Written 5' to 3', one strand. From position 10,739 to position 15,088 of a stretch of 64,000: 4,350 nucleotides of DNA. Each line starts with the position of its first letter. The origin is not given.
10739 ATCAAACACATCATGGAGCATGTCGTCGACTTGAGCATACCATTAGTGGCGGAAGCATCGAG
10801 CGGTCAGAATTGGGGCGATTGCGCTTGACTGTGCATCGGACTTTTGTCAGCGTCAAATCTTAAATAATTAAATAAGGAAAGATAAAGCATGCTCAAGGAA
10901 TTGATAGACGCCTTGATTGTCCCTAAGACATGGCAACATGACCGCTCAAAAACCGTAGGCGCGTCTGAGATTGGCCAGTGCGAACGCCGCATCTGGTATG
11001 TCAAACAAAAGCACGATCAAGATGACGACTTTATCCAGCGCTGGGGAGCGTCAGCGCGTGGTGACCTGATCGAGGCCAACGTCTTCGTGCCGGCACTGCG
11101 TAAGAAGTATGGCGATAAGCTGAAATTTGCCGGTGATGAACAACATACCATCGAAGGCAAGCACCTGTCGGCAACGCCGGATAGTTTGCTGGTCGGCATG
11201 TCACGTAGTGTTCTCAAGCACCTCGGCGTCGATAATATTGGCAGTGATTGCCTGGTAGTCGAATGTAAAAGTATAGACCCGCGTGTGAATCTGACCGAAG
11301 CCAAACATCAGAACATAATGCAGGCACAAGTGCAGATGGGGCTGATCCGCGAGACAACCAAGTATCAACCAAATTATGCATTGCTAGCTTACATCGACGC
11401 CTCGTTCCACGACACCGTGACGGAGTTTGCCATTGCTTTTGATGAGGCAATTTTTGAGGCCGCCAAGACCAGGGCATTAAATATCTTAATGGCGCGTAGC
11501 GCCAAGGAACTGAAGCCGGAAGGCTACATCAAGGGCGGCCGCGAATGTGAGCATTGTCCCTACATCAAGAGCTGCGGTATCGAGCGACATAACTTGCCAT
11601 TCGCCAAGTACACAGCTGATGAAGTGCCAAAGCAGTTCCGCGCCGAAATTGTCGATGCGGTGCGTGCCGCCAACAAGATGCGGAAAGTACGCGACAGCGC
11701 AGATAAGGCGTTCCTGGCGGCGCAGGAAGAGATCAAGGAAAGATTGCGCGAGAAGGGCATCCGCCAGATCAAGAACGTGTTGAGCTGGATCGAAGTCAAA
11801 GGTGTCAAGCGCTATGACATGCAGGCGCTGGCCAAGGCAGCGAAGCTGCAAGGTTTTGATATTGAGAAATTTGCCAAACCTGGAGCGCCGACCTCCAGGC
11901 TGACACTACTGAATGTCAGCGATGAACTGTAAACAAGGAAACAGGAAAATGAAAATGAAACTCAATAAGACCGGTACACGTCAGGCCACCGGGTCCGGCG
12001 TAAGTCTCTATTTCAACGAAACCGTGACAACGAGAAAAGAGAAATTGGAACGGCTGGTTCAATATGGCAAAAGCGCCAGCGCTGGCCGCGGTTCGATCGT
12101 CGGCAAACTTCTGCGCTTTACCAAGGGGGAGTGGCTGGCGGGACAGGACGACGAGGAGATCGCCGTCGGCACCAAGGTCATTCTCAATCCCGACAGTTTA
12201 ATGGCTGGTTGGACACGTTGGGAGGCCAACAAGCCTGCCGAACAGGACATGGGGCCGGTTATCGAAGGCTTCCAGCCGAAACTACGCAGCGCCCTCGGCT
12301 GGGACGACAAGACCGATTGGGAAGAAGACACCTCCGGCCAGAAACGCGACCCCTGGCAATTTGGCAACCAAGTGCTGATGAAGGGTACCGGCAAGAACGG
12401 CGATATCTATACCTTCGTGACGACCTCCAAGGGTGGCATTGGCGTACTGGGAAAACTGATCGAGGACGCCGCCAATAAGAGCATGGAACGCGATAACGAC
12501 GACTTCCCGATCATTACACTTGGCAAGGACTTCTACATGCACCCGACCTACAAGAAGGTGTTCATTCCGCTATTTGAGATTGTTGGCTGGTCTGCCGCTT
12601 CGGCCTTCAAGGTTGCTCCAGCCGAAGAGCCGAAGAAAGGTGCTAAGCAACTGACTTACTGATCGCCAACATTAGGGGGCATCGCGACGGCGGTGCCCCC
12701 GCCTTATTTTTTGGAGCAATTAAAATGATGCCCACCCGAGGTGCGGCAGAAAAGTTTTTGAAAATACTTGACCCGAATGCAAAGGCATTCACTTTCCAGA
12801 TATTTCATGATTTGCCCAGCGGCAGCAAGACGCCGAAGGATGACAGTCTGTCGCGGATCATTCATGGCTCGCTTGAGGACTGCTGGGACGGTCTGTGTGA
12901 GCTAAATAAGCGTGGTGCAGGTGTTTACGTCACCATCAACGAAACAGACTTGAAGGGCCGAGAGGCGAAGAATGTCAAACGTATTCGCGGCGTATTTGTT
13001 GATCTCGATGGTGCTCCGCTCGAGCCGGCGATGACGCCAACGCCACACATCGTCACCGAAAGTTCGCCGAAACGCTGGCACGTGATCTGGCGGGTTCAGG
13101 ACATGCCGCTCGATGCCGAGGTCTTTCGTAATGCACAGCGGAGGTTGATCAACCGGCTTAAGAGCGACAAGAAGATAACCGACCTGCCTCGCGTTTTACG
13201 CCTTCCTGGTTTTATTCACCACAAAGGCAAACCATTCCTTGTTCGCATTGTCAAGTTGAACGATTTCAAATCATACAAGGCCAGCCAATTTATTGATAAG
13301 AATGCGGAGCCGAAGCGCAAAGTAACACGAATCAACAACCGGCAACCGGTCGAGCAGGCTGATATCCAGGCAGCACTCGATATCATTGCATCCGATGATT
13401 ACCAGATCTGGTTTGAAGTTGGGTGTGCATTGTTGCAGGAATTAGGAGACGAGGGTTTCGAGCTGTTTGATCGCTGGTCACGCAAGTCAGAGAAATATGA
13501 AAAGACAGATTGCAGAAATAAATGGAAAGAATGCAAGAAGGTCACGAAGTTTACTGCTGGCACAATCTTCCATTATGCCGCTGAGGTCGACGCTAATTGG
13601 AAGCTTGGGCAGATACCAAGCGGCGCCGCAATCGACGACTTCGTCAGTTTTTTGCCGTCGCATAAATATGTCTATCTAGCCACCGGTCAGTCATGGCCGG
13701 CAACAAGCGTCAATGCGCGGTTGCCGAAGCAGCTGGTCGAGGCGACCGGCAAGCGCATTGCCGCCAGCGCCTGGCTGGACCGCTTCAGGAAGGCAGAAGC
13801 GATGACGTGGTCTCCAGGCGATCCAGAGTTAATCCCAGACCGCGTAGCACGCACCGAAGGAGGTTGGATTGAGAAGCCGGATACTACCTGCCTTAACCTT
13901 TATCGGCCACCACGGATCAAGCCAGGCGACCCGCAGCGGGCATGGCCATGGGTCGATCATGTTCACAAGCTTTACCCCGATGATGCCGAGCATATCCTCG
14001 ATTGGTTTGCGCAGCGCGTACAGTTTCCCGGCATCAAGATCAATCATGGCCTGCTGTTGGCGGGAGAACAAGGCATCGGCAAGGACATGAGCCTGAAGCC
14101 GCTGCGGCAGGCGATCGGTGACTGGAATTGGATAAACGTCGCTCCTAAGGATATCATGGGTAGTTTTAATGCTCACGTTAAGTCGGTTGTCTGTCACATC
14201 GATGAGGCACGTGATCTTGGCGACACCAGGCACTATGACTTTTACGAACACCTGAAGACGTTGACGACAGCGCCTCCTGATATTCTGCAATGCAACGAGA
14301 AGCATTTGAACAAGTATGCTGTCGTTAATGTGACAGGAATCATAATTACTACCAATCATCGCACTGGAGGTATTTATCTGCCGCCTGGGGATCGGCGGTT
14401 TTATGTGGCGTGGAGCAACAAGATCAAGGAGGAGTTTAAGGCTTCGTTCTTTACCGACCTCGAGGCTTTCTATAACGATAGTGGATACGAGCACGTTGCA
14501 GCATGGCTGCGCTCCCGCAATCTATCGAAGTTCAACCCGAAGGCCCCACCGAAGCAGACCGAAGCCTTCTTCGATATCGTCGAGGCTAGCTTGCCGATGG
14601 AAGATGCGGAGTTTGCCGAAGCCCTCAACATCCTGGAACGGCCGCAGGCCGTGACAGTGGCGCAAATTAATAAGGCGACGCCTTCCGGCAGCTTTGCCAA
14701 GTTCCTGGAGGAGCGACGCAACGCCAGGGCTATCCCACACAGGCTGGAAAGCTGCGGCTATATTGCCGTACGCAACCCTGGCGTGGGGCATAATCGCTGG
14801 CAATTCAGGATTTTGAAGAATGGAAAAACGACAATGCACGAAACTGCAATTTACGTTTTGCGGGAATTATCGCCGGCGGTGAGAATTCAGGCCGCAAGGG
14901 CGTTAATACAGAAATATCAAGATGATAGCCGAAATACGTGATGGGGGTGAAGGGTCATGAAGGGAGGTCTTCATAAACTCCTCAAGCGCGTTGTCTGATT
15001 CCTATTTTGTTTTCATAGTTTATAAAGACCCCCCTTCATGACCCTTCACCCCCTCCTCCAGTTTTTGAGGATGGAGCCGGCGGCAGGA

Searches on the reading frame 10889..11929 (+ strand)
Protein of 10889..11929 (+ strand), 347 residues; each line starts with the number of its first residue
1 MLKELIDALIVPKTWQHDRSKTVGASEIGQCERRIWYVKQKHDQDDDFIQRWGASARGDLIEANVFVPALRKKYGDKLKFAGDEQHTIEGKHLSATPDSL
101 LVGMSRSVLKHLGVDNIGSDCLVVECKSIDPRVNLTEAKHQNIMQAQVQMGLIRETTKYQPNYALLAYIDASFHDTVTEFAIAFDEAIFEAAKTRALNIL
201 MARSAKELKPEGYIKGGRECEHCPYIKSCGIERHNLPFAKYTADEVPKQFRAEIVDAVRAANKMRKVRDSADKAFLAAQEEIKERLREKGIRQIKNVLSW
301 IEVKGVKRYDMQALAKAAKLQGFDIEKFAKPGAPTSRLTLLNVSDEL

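Call 39: search_protein_families(library=phrogs, proteins=[window:10889-11929:+], max_evalue=0.001)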
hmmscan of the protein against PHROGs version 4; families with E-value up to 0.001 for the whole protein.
window:10889-11929:+ (347 aa): 3 families
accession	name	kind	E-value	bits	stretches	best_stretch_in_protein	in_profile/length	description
phrog_434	-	DNA, RNA and nucleotide metabolism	6.5e-13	49.6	1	13-339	58-360/372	RecE-like recombination exonuclease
phrog_1706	-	DNA, RNA and nucleotide metabolism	1.9e-07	31.8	1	12-284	39-290/293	CRISPR/Cas system associated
phrog_1990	-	DNA, RNA and nucleotide metabolism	1.9e-06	28.5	1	4-229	19-235/290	Cas4-domain exonuclease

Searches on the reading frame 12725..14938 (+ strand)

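Call 39: search_protein_families(library=phrogs, proteins=[window:12725-14938:+], max_evalue=0.001)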
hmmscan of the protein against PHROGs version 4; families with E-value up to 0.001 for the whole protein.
window:12725-14938:+ (738 aa): 11 families
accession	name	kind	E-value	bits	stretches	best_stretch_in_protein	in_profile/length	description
phrog_1156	-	DNA, RNA and nucleotide metabolism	1.6e-19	71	1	400-615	518-740/855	DNA primase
phrog_10514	-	DNA, RNA and nucleotide metabolism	3.6e-15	56.2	1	29-169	25-162/750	DNA primase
phrog_3123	-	unknown function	6.3e-13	49.1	1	67-209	66-212/583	-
phrog_1829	-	DNA, RNA and nucleotide metabolism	5.2e-12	45.7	1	403-600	465-659/772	DNA primase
phrog_2597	-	DNA, RNA and nucleotide metabolism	6.3e-12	45.8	1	211-287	4-83/747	DNA primase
phrog_15962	-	DNA, RNA and nucleotide metabolism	9.1e-08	31.8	1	193-285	225-326/835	DNA primase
phrog_29234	-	unknown function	4.4e-07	29.3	1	202-287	229-318/887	-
phrog_2478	-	DNA, RNA and nucleotide metabolism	4.9e-06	25.9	1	41-175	30-198/854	DNA polymerase/primase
phrog_14787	-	unknown function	8.4e-06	26.5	1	216-285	223-292/299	-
phrog_9765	-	DNA, RNA and nucleotide metabolism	5.8e-05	22.2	1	390-564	571-747/939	DNA primase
phrog_2249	-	DNA, RNA and nucleotide metabolism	0.00011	22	0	203-276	13-81/802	DNA primase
